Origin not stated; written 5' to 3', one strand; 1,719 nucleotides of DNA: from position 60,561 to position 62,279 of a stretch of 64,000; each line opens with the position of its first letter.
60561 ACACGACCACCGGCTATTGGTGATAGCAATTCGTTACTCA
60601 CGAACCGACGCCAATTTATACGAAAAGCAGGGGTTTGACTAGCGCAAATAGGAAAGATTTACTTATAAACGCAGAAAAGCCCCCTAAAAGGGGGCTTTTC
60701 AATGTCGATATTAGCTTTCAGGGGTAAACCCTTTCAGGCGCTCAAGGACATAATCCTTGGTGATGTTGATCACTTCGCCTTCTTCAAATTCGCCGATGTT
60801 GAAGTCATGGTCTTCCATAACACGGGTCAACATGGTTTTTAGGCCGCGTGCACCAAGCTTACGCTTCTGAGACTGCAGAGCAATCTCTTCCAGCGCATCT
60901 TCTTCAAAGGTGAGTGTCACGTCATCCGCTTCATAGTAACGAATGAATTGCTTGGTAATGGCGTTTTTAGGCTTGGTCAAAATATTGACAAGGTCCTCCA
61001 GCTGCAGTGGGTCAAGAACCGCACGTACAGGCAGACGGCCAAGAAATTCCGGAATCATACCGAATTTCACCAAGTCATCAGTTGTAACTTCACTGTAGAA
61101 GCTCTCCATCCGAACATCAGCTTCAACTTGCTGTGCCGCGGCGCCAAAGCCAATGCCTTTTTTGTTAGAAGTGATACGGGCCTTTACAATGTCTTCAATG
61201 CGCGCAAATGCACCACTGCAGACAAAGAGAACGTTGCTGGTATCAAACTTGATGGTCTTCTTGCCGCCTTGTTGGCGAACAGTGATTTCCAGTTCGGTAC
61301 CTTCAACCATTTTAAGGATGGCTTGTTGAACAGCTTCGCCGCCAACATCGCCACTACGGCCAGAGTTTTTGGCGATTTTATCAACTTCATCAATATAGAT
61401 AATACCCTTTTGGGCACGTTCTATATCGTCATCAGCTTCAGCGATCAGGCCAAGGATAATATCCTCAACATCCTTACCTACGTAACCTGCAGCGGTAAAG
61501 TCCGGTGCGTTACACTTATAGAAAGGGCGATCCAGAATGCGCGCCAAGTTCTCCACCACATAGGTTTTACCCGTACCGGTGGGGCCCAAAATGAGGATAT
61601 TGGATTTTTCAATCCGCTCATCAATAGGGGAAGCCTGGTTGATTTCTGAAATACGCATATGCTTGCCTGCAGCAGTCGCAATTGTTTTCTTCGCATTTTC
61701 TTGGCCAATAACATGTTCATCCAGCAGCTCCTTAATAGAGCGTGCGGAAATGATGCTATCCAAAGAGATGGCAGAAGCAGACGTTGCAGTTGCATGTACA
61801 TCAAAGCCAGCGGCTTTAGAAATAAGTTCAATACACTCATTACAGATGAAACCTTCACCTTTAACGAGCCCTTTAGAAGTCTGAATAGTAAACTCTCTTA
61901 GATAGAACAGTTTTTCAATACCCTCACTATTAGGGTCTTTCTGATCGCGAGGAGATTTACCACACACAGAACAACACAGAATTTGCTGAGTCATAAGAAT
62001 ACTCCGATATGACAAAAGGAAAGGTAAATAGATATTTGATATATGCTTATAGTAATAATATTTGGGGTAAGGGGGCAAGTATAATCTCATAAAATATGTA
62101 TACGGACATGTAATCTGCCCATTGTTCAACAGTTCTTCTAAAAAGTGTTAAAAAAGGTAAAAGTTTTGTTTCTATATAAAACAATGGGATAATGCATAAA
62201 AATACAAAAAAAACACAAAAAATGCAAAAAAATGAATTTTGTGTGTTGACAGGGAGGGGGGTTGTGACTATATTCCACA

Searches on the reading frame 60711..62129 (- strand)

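Call 4: search_protein_families(library=pfam, proteins=[window:60711-62129:-], max_evalue=0.01)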
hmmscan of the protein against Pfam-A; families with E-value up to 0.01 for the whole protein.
window:60711-62129:- (472 aa): 13 families
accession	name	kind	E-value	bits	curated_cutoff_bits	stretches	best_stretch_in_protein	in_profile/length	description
PF07724.20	AAA_2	-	8.3e-26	91.4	27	1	174-368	2-165/166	AAA domain (Cdc48 subfamily)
PF00004.35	AAA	-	2.6e-16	60.7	21.2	1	178-305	1-107/131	ATPase family associated with various cellular activities (AAA)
PF10431.15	ClpB_D2-small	-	9.5e-08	32.4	21.9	1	375-440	1-62/81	C-terminal, D2-small domain, of ClpB protein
PF00493.29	MCM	-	2.2e-06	27.4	23.3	1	131-255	17-136/224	MCM P-loop domain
PF07728.20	AAA_5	-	5e-06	27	22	1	177-254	1-80/139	AAA domain (dynein-related subfamily)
PF13401.12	AAA_22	-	1.5e-05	25.7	27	1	175-252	5-96/130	AAA domain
PF13191.12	AAA_16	-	0.00017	22.5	32.6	1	176-216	25-66/167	AAA ATPase domain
PF00158.32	Sigma54_activat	-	0.00024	21.3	20.2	1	174-254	21-107/168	Sigma-54 interaction domain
PF06689.19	zf-C4_ClpX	-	0.00025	21.3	27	1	86-104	14-34/39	ClpX C4-type zinc finger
PF01078.27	Mg_chelatase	-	0.00049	20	20.3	0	176-200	23-47/207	Magnesium chelatase, subunit ChlI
PF12775.13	AAA_7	-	0.00077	19.5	25.8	1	175-214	33-72/181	P-loop containing dynein motor region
PF13173.12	AAA_14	-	0.00099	19.6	27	1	177-253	4-75/129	AAA domain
PF13245.12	AAA_19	-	0.0084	16.7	25.1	0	168-200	4-36/134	AAA domain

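Call 5: search_protein_families(library=padloc, proteins=[window:60711-62129:-], max_evalue=0.01)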
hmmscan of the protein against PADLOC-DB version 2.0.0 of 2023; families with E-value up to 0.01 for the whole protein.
window:60711-62129:- (472 aa): 8 families
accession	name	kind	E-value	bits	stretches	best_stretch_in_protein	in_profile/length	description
PDLC04232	IetA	-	7.3e-06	23.6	1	175-263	116-197/330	-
PDLC04231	IetA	-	2e-05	22.6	1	175-263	117-198/262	-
PDLC04140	mad8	-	0.00011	19.9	1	167-199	18-51/314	mads_8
PDLC03838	DolB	-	0.00014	19.3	1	121-202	125-193/375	-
PDLC02196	IetA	-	0.00024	18.7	1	175-263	122-203/374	-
PDLC04792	PDC-S01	-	0.00034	17.3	1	174-252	18-98/452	-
PDLC04606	PDC-M37B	-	0.0018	15.5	0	129-201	135-200/390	-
PDLC04788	PDC-S01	-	0.0066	13.4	1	178-254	22-98/448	-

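Call 6: search_protein_families(library=ncbifam, proteins=[window:60711-62129:-], max_evalue=0.01)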
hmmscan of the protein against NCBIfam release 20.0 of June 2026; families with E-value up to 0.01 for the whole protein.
window:60711-62129:- (472 aa): 29 families (the best 25 are shown)
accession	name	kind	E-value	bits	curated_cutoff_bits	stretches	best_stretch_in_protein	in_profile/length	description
NF003745.1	PRK05342.1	equivalog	2.3e-119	399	359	1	87-463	20-401/418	ATP-dependent Clp protease ATP-binding subunit ClpX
TIGR00382.1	clpX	equivalog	4.5e-109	365.2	370.75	1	49-464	7-408/414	ATP-dependent protease ATP-binding subunit ClpX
TIGR00390.1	hslU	equivalog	4.1e-56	190.8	362.45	3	129-231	3-103/441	ATP-dependent protease ATPase subunit HslU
NF003229.0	PRK04195.1-5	equivalog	5.4e-11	41.8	280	1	138-280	17-136/413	replication factor C large subunit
TIGR03346.1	chaperone_ClpB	equivalog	2.5e-09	36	1232.1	2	131-199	558-619/853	ATP-dependent chaperone ClpB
TIGR02639.1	ClpA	equivalog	4.2e-09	35.2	993.15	2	117-205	436-517/734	ATP-dependent Clp protease ATP-binding subunit ClpA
TIGR01243.1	CDC48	subfamily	1.3e-08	33.7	802.65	1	131-271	171-303/733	CDC48 family AAA ATPase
NF041006.2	cell_div_CdvC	equivalog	1.3e-07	30.9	650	1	177-277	136-234/370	cell division protein CdvC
TIGR03345.1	VI_ClpV1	equivalog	1.8e-07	29.9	884.95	1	121-197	549-618/852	type VI secretion system ATPase TssH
NF008004.0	PRK10733.1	equivalog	3e-06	25.5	1008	1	140-274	154-278/644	ATP-dependent zinc metalloprotease FtsH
TIGR01241.2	FtsH_fam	equivalog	8.8e-06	24.7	600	1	177-264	197-277/598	ATP-dependent zinc metalloprotease FtsH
TIGR03922.1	T7SS_EccA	equivalog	8.8e-06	24.6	466.65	1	139-274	277-410/557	type VII secretion AAA-ATPase EccA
NF003069.1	PRK03992.1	subfamily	1.1e-05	24.8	500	1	176-275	166-259/379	proteasome-activating nucleotidase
NF047747.1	PrtsmActNtasePan2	equivalog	1.1e-05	24.8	700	1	175-344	185-349/397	proteasome-activating nucleotidase Pan2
NF047748.1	PrtsmActNtasePan1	equivalog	1.2e-05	24.6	750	1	175-339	182-341/405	proteasome-activating nucleotidase Pan1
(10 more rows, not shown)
